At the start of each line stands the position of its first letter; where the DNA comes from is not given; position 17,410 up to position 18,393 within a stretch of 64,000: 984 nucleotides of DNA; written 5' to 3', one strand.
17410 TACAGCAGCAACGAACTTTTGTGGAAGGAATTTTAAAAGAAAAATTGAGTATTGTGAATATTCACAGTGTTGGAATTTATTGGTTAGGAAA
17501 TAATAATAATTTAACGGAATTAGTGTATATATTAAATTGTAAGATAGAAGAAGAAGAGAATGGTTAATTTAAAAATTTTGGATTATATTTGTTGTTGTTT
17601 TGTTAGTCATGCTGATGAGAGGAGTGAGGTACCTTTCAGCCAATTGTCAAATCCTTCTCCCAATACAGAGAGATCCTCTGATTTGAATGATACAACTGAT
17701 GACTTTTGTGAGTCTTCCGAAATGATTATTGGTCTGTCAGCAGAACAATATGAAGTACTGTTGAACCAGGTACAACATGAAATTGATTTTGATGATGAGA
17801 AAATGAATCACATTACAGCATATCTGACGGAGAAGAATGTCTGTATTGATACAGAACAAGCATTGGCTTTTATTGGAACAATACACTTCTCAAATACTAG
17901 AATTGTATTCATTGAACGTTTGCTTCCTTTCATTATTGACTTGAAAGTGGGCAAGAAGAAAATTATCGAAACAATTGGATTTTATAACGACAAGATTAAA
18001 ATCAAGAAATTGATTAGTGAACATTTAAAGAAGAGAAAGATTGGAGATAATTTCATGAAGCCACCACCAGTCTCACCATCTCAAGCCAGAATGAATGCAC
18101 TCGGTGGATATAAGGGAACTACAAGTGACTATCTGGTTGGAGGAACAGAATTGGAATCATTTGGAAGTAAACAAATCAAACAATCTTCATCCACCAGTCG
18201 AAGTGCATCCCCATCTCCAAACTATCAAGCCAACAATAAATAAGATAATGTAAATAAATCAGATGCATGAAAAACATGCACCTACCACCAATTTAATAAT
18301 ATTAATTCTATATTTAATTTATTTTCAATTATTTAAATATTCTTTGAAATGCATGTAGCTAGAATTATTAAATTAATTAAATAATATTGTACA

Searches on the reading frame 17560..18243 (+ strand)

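Call 61: search_protein_families(library=pfam, proteins=[window:17560-18243:+], max_evalue=0.001)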
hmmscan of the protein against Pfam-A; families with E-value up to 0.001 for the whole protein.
window:17560-18243:+ (227 aa): 1 family
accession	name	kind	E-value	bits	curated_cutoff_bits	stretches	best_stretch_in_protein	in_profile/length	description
PF14771.11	DUF4476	-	7.1e-17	61.9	22.5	1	59-152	2-91/91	Domain of unknown function (DUF4476)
